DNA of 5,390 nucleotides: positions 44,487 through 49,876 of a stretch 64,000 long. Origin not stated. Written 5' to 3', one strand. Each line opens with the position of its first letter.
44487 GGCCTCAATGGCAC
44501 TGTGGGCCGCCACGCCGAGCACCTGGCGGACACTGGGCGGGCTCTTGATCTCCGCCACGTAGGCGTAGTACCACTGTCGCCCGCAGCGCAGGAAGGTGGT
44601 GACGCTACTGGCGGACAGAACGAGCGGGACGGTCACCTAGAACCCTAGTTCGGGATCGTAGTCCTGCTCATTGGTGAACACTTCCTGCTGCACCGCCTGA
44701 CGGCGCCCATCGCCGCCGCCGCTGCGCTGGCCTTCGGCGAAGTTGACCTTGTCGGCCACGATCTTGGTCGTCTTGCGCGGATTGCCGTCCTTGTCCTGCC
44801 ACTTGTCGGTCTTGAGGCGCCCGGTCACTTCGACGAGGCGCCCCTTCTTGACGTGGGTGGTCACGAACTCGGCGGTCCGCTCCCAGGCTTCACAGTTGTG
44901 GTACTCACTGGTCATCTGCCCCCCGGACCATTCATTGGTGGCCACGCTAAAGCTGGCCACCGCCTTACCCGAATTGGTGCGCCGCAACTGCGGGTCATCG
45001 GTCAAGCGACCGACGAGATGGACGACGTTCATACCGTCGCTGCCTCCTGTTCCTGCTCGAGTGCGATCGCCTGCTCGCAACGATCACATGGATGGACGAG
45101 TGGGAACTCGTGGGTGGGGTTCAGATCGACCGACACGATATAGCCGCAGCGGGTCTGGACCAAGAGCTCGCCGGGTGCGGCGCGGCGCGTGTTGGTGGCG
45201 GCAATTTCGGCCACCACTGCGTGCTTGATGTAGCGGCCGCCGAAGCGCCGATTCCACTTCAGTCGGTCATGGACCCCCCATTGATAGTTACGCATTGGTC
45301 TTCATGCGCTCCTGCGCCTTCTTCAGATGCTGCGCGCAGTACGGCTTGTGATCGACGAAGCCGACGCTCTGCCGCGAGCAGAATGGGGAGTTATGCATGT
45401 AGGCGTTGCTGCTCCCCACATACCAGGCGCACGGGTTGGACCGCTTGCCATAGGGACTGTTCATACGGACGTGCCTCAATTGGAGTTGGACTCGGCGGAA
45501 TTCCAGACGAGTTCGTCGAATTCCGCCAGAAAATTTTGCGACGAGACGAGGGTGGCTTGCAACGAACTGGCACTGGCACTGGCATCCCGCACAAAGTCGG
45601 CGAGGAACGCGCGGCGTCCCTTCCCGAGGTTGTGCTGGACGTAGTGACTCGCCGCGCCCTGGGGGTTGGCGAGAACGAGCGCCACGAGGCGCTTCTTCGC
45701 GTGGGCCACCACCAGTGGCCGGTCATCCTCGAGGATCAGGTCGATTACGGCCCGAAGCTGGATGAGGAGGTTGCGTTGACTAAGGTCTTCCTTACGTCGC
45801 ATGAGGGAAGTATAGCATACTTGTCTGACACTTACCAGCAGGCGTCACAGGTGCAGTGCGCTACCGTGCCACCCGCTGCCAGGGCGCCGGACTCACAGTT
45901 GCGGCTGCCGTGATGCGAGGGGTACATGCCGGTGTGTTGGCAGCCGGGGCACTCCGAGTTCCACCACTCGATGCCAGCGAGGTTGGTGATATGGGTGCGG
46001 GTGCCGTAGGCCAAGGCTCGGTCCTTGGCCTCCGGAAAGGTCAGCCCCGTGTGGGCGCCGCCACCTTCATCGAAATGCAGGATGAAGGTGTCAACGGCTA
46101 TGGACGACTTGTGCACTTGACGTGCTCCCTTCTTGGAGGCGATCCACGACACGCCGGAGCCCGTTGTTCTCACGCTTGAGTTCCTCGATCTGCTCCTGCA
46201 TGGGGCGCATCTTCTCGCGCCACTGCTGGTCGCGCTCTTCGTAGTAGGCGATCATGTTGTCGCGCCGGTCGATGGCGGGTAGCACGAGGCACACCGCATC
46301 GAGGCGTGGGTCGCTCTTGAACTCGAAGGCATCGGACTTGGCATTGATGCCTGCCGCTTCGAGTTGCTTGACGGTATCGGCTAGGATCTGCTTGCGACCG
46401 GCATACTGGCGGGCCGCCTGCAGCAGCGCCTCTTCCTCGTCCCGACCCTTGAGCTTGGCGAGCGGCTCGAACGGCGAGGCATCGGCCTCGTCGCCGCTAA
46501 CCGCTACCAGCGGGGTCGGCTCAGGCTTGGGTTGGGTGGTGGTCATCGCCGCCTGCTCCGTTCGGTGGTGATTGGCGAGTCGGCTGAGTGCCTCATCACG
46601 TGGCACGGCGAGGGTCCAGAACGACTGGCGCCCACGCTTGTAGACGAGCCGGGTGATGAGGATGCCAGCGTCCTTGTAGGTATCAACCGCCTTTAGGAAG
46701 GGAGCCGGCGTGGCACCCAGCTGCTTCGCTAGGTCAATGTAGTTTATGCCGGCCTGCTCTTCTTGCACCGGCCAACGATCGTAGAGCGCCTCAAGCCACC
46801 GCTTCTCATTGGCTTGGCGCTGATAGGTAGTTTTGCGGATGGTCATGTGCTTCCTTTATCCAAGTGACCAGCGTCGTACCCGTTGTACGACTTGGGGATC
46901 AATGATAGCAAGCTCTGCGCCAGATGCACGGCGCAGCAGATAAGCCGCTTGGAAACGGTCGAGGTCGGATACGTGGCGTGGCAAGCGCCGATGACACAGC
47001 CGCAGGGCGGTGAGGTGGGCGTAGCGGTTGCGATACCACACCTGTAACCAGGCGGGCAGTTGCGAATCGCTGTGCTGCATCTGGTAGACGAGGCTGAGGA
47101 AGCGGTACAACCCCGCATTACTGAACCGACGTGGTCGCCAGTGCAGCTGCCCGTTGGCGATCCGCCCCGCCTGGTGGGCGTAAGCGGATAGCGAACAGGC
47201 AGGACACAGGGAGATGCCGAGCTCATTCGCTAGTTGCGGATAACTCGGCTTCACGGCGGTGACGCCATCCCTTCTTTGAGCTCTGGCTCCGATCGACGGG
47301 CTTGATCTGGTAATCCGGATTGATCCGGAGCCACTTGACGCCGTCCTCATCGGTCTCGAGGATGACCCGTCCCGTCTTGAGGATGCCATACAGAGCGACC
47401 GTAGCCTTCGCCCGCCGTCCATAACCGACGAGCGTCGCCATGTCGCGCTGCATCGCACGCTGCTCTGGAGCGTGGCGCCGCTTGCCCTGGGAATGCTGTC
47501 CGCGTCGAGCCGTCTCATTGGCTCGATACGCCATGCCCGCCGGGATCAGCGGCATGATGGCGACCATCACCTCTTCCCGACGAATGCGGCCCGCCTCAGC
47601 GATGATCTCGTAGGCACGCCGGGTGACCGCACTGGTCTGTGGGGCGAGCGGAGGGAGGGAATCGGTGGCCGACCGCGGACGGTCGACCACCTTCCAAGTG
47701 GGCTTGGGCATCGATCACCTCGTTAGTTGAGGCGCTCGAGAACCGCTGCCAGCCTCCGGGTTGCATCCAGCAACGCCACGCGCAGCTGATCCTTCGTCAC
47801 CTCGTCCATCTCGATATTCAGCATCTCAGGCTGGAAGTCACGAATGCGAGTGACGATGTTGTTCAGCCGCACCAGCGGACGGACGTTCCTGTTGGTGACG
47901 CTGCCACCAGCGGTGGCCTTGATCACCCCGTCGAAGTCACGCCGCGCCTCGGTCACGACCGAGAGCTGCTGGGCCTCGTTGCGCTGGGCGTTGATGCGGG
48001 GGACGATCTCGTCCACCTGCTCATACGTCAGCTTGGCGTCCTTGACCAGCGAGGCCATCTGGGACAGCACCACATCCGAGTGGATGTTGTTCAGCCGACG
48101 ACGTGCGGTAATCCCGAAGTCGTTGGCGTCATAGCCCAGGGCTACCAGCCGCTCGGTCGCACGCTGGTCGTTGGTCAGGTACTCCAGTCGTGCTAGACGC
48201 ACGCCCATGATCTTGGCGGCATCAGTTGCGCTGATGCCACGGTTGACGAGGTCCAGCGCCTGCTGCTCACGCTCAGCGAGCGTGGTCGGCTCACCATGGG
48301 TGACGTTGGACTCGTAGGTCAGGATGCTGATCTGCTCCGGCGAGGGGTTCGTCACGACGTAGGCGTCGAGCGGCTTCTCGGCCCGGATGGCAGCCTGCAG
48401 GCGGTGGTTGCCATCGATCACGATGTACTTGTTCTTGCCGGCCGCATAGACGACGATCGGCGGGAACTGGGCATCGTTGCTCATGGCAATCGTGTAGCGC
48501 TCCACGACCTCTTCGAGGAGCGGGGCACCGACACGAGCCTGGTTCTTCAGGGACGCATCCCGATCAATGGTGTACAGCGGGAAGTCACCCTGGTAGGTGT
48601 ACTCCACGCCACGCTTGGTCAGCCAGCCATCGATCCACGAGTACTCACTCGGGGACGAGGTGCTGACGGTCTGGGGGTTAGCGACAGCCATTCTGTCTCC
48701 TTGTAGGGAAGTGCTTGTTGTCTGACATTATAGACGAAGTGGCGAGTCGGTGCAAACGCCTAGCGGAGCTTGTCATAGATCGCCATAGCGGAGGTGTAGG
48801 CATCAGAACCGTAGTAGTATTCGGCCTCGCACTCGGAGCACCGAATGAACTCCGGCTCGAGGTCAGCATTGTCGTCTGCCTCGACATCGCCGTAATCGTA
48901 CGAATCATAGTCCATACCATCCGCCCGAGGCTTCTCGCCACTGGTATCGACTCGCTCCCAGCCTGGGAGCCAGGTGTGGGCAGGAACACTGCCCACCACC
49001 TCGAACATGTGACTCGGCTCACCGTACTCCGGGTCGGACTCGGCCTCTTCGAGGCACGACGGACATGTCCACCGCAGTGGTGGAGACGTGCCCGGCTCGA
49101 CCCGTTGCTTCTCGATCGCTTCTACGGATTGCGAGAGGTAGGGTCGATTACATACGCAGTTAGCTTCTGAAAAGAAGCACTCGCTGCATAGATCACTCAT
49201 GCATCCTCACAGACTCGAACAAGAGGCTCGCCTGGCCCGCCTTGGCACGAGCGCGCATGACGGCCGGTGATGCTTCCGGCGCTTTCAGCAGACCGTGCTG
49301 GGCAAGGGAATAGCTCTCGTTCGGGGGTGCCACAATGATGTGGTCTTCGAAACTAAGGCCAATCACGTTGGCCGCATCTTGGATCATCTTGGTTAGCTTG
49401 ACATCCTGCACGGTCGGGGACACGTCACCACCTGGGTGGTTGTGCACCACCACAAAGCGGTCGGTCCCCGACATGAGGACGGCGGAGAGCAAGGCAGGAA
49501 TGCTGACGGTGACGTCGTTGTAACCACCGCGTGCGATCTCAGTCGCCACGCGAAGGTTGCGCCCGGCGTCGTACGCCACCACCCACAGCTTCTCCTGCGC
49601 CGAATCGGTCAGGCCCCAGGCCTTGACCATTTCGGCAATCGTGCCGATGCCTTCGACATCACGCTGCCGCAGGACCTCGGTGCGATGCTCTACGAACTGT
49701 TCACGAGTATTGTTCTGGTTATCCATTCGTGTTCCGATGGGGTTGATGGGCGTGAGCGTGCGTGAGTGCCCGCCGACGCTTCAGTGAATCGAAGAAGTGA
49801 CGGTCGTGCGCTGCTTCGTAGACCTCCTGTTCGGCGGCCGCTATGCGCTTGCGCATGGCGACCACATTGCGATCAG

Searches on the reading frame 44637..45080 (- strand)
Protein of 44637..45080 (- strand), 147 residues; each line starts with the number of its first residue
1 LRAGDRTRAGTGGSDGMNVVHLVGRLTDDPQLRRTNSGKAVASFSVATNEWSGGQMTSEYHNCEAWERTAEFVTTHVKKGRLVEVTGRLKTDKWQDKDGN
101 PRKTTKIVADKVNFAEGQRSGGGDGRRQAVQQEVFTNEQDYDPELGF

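Call 108: search_protein_families(library=pfam, proteins=[window:44637-45080:-], max_evalue=0.001)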
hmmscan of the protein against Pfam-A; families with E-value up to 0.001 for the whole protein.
window:44637-45080:- (147 aa): 1 family
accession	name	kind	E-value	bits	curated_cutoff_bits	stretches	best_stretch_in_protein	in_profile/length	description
PF00436.31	SSB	-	7.9e-31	106.7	26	1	17-114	1-103/104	Single-strand binding protein family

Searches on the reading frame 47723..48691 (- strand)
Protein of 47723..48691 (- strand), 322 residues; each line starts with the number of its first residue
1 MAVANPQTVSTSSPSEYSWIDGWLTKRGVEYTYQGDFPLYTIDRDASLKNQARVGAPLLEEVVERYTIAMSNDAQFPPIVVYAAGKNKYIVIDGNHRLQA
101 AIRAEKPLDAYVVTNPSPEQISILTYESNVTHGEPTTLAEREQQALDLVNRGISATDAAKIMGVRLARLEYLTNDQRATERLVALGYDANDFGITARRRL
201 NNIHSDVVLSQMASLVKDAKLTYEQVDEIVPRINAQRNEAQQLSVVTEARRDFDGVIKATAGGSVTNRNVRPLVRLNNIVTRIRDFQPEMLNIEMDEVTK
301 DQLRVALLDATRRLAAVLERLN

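Call 45: search_protein_families(library=phrogs, proteins=[window:47723-48691:-], max_evalue=0.0001)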
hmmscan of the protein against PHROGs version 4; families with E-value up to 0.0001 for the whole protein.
window:47723-48691:- (322 aa): 1 family
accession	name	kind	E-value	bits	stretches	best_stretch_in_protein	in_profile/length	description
phrog_1033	-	DNA, RNA and nucleotide metabolism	5e-11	44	1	60-185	55-185/334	ParB-like partition protein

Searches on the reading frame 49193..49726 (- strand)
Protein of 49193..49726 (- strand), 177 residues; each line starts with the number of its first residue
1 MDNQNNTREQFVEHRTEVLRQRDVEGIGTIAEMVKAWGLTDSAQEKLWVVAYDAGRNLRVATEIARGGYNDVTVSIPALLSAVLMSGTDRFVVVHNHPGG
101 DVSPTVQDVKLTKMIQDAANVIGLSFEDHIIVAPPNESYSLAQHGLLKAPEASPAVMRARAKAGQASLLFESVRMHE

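Call 108: search_protein_families(library=pfam, proteins=[window:49193-49726:-], max_evalue=0.001)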
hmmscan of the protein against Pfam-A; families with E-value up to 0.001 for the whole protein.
window:49193-49726:- (177 aa): 1 family
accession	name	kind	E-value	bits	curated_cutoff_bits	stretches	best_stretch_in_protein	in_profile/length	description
PF04002.20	RadC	-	2.1e-22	79.7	22.1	1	39-146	15-121/121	RadC-like JAB domain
